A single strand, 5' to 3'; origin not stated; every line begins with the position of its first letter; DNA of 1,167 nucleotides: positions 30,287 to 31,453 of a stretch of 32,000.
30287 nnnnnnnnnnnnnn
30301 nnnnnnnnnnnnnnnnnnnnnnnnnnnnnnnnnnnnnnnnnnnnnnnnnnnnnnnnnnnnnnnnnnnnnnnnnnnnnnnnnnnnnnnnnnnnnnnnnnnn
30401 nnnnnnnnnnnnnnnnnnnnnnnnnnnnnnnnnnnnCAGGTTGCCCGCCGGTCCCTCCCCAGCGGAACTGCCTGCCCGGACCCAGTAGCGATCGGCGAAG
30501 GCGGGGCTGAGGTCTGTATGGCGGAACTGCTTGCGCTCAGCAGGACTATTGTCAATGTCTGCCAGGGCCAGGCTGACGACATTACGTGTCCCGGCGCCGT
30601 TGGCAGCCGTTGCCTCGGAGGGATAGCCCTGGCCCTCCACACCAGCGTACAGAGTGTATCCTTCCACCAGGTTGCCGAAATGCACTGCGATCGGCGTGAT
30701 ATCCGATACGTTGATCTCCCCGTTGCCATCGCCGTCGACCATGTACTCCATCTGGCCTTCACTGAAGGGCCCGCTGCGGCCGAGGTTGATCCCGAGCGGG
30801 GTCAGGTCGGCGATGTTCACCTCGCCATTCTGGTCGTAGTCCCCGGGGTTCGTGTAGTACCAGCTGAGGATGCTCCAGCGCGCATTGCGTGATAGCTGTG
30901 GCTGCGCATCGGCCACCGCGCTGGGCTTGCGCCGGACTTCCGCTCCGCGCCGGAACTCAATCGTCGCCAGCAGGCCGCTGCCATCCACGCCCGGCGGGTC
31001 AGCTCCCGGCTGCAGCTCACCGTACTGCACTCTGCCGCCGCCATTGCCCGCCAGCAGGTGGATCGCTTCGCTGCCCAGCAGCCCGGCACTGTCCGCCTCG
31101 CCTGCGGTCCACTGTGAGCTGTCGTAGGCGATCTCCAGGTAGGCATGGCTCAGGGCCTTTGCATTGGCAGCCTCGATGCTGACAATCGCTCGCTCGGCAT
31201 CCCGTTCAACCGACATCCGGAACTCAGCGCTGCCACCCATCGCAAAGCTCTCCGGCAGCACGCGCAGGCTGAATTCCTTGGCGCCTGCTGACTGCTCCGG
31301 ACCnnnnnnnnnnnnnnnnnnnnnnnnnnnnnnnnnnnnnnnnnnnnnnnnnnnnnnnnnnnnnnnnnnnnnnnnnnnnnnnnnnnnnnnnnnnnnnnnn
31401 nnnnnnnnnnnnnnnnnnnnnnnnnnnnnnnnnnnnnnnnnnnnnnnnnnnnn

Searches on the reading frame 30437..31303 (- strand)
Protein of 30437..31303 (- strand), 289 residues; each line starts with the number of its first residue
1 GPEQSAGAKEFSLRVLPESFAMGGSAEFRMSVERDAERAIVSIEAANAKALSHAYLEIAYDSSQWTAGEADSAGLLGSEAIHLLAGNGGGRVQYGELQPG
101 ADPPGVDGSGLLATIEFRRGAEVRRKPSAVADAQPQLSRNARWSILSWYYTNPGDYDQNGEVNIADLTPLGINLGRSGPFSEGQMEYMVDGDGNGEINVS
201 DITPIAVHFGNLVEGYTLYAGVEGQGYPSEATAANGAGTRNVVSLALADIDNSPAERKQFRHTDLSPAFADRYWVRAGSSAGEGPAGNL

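Call 64: search_solved_structures(query=window:30437-31303:-, max_evalue=10)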
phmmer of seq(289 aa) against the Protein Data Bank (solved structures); distinct sequences matched with E-value up to 10: 97 (the best 60 are shown).
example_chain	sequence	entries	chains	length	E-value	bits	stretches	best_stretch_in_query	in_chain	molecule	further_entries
2l1w_A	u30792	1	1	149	0.04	17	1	155-203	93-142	Calmodulin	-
1rfj_A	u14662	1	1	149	0.044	16.9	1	155-204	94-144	calmodulin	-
9qt9_E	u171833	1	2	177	0.045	16.8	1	155-205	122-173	Calmodulin-1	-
4aqr_A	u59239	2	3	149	0.045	16.8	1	155-204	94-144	CALMODULIN-7 | CALMODULIN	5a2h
2rob_A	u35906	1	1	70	0.086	15.9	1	155-203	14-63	Calmodulin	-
6xxx_AAA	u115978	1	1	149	0.096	15.8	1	155-202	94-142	Calmodulin-1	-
2kn2_A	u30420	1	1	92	0.13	15.3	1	155-204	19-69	Calmodulin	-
1xfu_O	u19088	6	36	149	0.16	15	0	155-202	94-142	Calmodulin 2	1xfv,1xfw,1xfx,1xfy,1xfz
8k9z_B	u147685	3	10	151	0.16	15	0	155-202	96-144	Calmodulin-2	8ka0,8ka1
1y6w_A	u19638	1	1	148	0.2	14.7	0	155-202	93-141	Calmodulin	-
9ya0_SA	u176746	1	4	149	0.21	14.7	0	155-203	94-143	Calmodulin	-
2ro9_A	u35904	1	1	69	0.21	14.6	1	155-204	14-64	Calmodulin-2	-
6daf_A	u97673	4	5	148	0.22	14.6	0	155-203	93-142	Calmodulin-1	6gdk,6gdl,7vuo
9kui_C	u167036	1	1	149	0.22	14.5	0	155-203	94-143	Calmodulin-1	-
6u3d_A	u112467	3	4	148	0.23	14.5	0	155-202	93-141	Calmodulin-1 | Calmodulin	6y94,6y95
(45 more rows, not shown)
